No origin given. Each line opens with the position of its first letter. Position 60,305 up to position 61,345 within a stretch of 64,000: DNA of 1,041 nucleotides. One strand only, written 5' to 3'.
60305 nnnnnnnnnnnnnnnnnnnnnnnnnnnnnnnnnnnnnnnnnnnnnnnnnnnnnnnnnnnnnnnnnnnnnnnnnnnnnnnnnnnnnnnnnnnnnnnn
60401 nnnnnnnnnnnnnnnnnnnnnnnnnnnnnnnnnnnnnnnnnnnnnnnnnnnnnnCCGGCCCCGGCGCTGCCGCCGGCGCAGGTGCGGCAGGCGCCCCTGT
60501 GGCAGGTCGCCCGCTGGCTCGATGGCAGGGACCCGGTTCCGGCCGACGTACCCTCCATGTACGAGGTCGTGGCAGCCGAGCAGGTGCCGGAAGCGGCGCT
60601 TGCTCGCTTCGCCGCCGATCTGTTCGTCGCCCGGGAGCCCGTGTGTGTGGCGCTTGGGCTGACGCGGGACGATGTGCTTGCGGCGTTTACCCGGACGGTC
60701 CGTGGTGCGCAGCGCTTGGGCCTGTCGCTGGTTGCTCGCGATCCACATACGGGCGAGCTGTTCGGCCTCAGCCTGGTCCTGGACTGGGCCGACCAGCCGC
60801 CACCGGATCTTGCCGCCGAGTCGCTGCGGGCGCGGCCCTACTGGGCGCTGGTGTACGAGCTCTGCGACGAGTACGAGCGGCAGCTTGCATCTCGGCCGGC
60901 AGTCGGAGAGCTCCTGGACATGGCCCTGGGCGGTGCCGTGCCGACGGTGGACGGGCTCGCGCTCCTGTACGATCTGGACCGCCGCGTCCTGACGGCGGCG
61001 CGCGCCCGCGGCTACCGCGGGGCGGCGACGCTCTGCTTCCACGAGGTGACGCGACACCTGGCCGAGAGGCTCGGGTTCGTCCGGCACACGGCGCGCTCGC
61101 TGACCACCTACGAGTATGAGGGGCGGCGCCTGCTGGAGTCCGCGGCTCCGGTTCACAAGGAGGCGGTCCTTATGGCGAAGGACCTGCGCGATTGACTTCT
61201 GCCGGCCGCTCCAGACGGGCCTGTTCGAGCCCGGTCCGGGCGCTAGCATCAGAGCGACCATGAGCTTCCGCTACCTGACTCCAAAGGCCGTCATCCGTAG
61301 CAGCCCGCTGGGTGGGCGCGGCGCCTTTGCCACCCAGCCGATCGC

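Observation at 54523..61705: Compact unusual cassette: PhyH-type oxygenase plus two tandem units of [adenylation-PCP-GNAT-like protein + small SET-domain protein]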

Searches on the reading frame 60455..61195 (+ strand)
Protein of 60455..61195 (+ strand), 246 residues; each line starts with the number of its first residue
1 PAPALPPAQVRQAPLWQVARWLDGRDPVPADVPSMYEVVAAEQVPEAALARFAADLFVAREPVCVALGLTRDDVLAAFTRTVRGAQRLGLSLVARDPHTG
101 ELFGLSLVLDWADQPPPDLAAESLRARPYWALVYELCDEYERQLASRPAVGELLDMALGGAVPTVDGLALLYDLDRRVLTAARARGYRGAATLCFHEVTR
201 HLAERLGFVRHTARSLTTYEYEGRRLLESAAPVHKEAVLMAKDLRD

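Call 9: search_solved_structures(query=window:60500-61195:+, max_evalue=10)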
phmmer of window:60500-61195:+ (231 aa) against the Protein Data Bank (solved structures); distinct sequences matched with E-value up to 10: 13.
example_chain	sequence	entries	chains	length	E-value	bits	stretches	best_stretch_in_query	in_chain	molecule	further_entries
7ajl_AAA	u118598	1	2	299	0.06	16.1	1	127-199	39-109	CYFIP-related Rac1 interactor B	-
7ajk_CCC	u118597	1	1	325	0.069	15.9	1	127-199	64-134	CYFIP-related Rac1 interactor B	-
8wmb_A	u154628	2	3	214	0.093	15.5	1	98-228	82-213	Arylalkylamine N-acetyltransferase 1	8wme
3te4_A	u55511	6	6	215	0.1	15.4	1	99-228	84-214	Dopamine N acetyltransferase, isoform A | Dopamine N-acetyltransferase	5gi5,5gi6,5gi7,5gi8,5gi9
3v8i_A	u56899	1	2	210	0.1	15.3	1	99-228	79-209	Dopamine N acetyltransferase, isoform A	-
6k80_A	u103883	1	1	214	0.1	15.3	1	99-228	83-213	Dopamine N-acetyltransferase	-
5gif_A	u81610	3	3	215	0.11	15.2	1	99-228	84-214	Dopamine N-acetyltransferase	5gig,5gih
5gii_A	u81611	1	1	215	0.11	15.2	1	99-228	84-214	Dopamine N-acetyltransferase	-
4n1a_A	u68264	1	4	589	0.51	13.1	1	98-132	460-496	Cell divisionFtsK/SpoIIIE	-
6dym_A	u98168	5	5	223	0.59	12.9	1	74-193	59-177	Ebony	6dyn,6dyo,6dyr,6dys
8jo2_H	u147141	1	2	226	1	12.1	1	156-223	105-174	DNA-binding transcriptional regulator BasR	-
4s04_A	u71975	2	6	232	1.1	12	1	156-223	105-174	DNA-binding transcriptional regulator BasR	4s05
3qb8_A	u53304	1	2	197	2.5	10.8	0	35-74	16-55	A654L protein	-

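Call 11: find_homologous_proteins(query=window:60455-61195:+, max_evalue=0.001)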
Query window:60455-61195:+: 8000 candidates shared short words with the query, none scored E <= 0.001.

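Call 24: search_solved_structures(query=A2, max_evalue=1, show_alignments=3)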
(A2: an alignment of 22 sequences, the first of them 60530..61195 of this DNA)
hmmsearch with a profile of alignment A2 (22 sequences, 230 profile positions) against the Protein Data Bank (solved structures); distinct sequences matched with E-value up to 1: 18.
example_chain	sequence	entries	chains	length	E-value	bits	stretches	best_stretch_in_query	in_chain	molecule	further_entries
8wmb_A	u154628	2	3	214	3.7e-11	46.1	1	19-227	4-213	Arylalkylamine N-acetyltransferase 1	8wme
3qb8_A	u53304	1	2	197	3.9e-11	46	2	147-214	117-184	A654L protein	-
6k80_A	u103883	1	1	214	7e-11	45.1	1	19-227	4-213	Dopamine N-acetyltransferase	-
3te4_A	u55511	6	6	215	9.2e-11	44.8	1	20-227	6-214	Dopamine N acetyltransferase, isoform A | Dopamine N-acetyltransferase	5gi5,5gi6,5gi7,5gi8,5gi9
3v8i_A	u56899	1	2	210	1.8e-10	43.8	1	21-227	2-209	Dopamine N acetyltransferase, isoform A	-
5gif_A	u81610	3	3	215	3.5e-10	42.8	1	20-227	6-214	Dopamine N-acetyltransferase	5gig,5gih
5gii_A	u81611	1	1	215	6.2e-10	42.1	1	20-227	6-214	Dopamine N-acetyltransferase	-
6dym_A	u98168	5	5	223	1.5e-09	40.8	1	20-221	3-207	Ebony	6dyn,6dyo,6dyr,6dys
4fd5_A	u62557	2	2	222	4.3e-05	26.2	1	23-221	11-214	arylalkylamine N-Acetyltransferase 2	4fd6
7ciu_A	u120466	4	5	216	0.00038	23.1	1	23-228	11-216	Agmatine N-acetyltransferase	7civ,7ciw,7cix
5k9n_A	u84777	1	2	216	0.0004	23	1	23-228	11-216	Polyamine N acetyltransferase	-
6v3t_A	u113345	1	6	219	0.00081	22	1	70-222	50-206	Dopamine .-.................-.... Protein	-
4fd7_A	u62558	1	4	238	0.0056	19.3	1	9-106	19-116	putative arylalkylamine N-Acetyltransferase 7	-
4fd4_A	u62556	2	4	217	0.0075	18.9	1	72-219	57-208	arylalkylamine N-Acetyltransferase like 5b | AAEL004827-PA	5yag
9tas_A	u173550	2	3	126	0.062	15.9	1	152-183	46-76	De novo photoenzyme photoABLE1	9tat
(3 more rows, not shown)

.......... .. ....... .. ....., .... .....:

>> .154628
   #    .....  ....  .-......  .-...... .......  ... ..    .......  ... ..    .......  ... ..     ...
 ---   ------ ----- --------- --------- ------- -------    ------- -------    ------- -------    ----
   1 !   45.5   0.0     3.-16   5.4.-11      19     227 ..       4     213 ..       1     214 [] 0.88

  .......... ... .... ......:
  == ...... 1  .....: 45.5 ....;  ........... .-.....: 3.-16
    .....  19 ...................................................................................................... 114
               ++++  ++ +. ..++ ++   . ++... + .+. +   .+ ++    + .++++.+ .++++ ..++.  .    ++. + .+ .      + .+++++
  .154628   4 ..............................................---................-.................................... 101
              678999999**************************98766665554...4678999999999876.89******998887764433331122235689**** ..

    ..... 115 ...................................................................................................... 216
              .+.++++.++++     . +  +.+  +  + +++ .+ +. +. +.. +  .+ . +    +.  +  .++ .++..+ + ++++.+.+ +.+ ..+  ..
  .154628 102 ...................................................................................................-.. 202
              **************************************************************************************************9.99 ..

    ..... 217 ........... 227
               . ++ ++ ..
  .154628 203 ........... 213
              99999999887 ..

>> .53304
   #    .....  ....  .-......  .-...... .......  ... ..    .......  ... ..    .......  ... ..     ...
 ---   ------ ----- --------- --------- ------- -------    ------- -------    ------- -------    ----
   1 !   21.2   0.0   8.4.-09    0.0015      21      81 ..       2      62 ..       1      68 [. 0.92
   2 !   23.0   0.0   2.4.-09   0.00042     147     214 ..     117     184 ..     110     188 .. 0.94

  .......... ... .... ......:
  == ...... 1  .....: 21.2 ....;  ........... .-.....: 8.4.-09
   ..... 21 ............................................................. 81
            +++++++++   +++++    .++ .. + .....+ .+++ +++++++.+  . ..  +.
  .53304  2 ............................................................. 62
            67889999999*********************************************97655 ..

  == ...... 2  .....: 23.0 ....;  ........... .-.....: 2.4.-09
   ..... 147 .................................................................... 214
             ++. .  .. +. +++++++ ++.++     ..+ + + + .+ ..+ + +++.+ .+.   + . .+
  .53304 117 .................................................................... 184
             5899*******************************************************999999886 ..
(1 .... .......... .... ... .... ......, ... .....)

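Call 37: predict_structure(alignment_id=A2)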
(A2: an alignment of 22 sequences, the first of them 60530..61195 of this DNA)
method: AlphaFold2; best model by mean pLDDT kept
length: 221 residues; sequences in the alignment: 22
mean_pLDDT: 94.3   pTM: 0.89
mean pLDDT of the five models: 94.3, 94.1, 93.9, 93.7, 92.6
residues with pLDDT >= 90: 203; 70-90: 10; 50-70: 5; < 50: 3
segments of 3 or more residues with pLDDT < 50: none
pLDDT, mean of each block of 10 residues (from residue 1): 56 98 98 95 97 96 98 97 95 88 96 96 97 95 95 98 98 95 98 97 94 98 82
secondary structure, 60 per line:
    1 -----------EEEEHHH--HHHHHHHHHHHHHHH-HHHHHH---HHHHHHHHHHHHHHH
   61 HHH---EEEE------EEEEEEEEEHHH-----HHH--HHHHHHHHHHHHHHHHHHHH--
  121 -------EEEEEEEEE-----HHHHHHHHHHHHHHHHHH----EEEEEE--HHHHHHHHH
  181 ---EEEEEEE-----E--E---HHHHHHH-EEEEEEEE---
elements in order: E12-15 H21-35 H37-42 H46-63 E67-70 E77-85 H99-118 E128-136 H142-159 E164-169 H172-180 E184-190 H203-209 E211-218

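Call 40: fold_search(model_id=the predicted structure, library=pdb)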
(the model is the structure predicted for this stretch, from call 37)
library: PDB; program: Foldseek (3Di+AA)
matches with E <= 10: 1324; with E <= 0.001: 360
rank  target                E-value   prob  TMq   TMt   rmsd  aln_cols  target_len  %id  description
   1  6dym                  4.3e-13  1.00  0.77  0.80   2.9       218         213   18  C-terminal condensation domain of Ebony (released 2019-01-30)
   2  5gi5                  9.6e-12  1.00  0.72  0.75   3.9       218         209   21  Crystal Structure of Drosophila melanogaster Dopamine N-Acetyltransferase Bound to CoA (released 2017-07-05)
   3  8wme_A                1.1e-11  1.00  0.72  0.75   3.7       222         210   19  Crystal Structure of Drosophila melanogaster D46A Dopamine N-Acetyltransferase (released 2024-10-02)
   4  8wmb                  1.2e-11  1.00  0.73  0.75   4.2       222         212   21  Crystal Structure of Drosophila melanogaster D46A Dopamine N-Acetyltransferase in Complex with Acetyl-CoA (released 2024-10-02)
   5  6k80                  1.5e-11  1.00  0.72  0.74   3.7       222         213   19  Crystal Structure of Drosophila melanogaster Dopamine N-Acetyltransferase in Complex with CoA and Tryptophol (released 2020-06-17)
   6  5gif                  1.6e-11  1.00  0.71  0.74   4.1       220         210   20  Crystal Structure of Drosophila melanogaster E47D Dopamine N-Acetyltransferase in Binary Complex with Acetyl-CoA (released 2017-07-05)
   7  6v3t_A                2.1e-11  1.00  0.75  0.78   2.9       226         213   16  X-Ray Crystal Structure of Tribolium castaneum Arylalkylamine N-acyltransferase in Complex with Acetyl-CoA (released 2020-02-05)
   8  3qb8_A                2.5e-11  1.00  0.77  0.86   3.2       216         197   17  Paramecium Chlorella Bursaria Virus1 Putative ORF A654L is a Polyamine Acetyltransferase (released 2012-01-25)
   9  5gi6                  3.6e-11  1.00  0.70  0.76   3.8       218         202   20  Crystal Structure of Drosophila melanogaster Dopamine N-Acetyltransferase Bound to CoA and Phenylethylamine (released 2017-07-05)
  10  5gii                  3.6e-11  1.00  0.72  0.76   3.8       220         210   20  Crystal Structure of Drosophila melanogaster E47N Dopamine N-Acetyltransferase in Ternary Complex with CoA and Acetyl-ph (released 2017-07-05)
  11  3te4                  5.1e-11  1.00  0.72  0.75   3.7       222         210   20  Crystal structure of dopamine N Acetyltransferase in complex with acetyl-COA from Drosophila Melanogaster (released 2012-07-11)
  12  5yag_A                2.9e-10  1.00  0.77  0.78   3.4       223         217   16  Crystal structure of mosquito arylalkylamine N-Acetyltransferase like 5b/spermine N-Acetyltransferase (released 2018-02-28)
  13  4fd5                  3.7e-10  1.00  0.77  0.79   3.1       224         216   17  Crystal structure of arylalkylamine N-Acetyltransferase 2 from Aedes aegypti (released 2012-06-27)
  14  5yag_B                8.4e-10  1.00  0.75  0.78   3.6       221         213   16  Crystal structure of mosquito arylalkylamine N-Acetyltransferase like 5b/spermine N-Acetyltransferase (released 2018-02-28)
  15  4fd4_A                1.1e-09  1.00  0.73  0.75   3.7       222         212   16  Crystal structure of mosquito arylalkylamine N-Acetyltransferase like 5b (released 2012-06-27)
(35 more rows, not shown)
